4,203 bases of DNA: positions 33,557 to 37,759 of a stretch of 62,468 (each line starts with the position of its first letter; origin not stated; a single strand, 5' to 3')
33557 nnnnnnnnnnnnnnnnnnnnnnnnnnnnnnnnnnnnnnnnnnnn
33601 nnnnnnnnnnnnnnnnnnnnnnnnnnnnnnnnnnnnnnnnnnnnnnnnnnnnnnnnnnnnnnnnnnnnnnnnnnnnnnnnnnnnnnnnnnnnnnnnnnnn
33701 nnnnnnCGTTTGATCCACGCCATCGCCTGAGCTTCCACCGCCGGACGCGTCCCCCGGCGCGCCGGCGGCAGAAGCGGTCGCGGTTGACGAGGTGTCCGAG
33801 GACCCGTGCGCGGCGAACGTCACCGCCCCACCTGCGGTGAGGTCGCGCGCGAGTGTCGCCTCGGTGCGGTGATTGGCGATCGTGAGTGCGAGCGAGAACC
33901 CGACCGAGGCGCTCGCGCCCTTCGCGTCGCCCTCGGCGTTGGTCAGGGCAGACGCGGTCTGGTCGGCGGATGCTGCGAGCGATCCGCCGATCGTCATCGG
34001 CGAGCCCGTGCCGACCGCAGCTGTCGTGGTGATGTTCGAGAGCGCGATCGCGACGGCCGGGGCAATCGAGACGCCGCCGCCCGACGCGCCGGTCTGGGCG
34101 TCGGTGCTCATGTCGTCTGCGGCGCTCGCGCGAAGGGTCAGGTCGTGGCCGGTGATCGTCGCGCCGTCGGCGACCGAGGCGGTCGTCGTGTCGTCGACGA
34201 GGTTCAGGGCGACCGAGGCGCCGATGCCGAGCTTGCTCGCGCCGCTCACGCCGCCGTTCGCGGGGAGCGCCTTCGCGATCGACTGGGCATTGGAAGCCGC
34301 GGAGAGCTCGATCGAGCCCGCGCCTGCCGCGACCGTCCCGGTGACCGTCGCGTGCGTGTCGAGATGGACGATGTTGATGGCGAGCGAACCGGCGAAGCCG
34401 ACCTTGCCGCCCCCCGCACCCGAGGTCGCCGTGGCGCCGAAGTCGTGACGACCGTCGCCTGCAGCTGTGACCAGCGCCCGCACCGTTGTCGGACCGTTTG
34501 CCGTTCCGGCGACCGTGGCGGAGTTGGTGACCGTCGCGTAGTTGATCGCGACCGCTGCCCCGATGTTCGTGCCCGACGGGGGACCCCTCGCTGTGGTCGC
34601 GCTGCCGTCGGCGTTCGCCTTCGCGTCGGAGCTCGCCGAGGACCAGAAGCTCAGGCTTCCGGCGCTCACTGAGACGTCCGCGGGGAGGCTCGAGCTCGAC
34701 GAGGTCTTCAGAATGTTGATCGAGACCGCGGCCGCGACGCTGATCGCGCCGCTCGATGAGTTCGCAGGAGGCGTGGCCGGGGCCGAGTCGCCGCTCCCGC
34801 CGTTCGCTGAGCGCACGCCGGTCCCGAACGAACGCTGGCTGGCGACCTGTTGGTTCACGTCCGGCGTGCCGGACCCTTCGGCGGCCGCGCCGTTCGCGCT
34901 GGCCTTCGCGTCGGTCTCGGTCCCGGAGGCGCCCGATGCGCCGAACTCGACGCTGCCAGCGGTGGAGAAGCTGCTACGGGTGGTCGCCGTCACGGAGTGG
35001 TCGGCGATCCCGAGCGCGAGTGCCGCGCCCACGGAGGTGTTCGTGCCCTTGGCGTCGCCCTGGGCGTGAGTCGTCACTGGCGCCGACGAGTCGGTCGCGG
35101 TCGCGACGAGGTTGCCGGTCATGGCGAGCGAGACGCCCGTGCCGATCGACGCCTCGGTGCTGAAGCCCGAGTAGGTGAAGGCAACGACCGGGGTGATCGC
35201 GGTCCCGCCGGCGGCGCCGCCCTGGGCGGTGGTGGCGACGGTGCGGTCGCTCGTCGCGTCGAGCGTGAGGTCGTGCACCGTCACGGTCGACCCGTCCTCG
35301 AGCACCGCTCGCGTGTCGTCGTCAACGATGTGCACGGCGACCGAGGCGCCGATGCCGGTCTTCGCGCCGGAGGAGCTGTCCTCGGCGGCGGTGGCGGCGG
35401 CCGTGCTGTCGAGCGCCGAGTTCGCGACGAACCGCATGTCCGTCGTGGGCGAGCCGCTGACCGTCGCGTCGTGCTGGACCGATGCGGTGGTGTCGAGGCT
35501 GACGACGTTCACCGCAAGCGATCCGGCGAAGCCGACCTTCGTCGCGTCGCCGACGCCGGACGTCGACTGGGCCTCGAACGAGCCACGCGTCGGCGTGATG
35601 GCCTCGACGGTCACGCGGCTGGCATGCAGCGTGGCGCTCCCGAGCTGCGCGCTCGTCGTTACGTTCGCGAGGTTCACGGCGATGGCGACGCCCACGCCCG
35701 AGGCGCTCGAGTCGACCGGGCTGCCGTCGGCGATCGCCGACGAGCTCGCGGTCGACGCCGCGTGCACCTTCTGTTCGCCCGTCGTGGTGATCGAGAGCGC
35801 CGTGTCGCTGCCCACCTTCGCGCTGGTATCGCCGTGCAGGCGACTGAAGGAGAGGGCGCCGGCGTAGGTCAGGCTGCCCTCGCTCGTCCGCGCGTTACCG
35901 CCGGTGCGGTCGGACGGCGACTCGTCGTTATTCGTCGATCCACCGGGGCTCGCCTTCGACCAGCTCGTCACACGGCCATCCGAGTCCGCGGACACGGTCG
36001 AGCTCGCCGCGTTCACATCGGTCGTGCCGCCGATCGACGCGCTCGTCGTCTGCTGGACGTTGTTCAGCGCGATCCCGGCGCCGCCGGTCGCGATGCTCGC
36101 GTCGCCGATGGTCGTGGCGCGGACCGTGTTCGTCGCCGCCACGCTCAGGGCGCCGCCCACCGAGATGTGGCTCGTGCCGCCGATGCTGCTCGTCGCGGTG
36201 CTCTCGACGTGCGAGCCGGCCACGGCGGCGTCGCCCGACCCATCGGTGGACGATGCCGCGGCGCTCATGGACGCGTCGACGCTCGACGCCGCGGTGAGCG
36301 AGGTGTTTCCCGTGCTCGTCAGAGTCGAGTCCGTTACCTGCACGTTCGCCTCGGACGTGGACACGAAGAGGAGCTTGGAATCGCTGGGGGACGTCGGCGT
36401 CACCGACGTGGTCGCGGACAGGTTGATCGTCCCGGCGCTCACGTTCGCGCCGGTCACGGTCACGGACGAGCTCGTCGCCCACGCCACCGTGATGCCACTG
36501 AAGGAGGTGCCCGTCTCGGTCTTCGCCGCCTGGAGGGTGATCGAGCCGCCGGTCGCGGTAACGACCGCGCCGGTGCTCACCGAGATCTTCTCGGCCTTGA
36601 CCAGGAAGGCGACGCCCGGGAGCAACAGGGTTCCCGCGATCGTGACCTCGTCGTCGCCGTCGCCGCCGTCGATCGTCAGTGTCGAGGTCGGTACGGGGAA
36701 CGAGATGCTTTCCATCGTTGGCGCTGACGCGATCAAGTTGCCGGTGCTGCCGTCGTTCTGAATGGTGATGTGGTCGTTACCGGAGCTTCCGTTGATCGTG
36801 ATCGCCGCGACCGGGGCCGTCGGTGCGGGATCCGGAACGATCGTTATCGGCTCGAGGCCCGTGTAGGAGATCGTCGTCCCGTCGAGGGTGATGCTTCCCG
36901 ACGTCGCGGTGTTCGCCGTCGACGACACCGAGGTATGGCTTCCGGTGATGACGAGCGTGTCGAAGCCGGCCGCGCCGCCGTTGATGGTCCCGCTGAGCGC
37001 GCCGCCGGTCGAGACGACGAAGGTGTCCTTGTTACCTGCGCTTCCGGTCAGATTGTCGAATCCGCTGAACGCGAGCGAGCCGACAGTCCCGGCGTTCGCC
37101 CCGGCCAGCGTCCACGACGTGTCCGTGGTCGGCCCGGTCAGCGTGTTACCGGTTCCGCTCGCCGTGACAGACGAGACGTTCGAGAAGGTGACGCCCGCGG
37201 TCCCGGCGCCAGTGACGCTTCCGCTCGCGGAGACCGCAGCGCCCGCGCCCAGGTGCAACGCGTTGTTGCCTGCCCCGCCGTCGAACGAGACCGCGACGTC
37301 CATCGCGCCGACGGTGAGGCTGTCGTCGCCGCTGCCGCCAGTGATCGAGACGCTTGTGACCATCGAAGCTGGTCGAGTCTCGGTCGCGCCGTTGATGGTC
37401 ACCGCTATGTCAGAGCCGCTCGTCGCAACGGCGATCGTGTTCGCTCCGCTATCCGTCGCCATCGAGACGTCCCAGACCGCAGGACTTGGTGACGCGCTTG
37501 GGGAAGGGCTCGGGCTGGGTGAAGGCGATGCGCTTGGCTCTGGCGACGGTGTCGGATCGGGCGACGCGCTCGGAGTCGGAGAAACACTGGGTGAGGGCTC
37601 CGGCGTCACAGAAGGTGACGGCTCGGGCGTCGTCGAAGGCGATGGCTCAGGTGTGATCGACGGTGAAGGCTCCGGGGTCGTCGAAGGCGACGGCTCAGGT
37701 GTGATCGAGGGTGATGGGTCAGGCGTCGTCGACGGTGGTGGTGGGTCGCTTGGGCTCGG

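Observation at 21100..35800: At least ten tandem ~1.2-kb coding modules, with neighbouring copies close to identical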

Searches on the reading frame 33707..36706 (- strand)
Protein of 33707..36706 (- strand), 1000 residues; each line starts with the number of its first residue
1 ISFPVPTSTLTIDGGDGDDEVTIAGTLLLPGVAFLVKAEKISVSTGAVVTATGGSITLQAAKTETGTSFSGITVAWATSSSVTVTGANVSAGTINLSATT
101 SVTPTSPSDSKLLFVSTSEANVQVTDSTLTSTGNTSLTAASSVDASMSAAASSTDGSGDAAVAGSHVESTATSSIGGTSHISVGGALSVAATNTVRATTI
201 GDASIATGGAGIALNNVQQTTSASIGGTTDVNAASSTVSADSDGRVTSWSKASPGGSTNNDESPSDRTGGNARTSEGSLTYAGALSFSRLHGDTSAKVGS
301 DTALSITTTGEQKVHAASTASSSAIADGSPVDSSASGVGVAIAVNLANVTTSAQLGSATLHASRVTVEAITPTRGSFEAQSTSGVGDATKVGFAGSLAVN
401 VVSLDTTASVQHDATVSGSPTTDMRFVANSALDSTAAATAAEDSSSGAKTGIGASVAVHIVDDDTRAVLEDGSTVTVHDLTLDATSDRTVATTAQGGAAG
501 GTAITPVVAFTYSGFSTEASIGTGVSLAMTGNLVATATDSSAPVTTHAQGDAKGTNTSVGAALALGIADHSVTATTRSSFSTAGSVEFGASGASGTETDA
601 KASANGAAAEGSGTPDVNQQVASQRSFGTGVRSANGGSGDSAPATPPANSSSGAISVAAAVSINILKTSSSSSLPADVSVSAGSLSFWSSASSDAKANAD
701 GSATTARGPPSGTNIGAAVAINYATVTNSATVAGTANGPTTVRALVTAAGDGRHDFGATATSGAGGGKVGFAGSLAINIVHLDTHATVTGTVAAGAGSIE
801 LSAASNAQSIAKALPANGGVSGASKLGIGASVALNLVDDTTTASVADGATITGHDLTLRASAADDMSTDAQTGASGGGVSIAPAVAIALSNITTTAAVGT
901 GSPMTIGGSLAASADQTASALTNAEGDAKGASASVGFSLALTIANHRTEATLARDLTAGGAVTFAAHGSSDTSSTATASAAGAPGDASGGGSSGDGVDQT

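Call 48: search_protein_families(library=ncbifam, proteins=[window:33707-36706:-], max_evalue=0.01)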
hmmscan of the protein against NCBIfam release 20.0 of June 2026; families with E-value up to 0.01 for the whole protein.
window:33707-36706:- (1000 aa): 1 family
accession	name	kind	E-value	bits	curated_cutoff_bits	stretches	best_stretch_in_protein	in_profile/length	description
NF012206.1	LktA_tand_53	repeat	1.3e-13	50.9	50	4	451-500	4-53/53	tandem repeat-containing filamentous protein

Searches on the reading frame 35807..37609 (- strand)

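Call 25: search_protein_families(library=pfam, proteins=[window:35807-37609:-], max_evalue=1)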
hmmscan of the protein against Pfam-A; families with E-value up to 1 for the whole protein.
window:35807-37609:- (601 aa): 1 family
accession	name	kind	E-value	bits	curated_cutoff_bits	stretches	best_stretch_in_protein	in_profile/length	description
PF05887.16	Trypan_PARP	-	0.028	14.9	100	1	3-64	69-128/134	Procyclic acidic repetitive protein (PARP)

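Call 33: search_protein_families(library=ncbifam, proteins=[window:35807-37609:-], max_evalue=0.1)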
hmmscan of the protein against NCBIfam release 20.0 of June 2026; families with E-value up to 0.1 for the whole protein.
window:35807-37609:- (601 aa): 2 families
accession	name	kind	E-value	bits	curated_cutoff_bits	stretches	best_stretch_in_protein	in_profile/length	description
NF037973.1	metallo_SslE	exception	0.0005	17.5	3000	1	3-72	46-115/1519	lipoprotein metalloprotease SslE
NF008084.0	PRK10819.1-5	equivalog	0.034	14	315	1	3-43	63-104/249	TonB system transport protein TonB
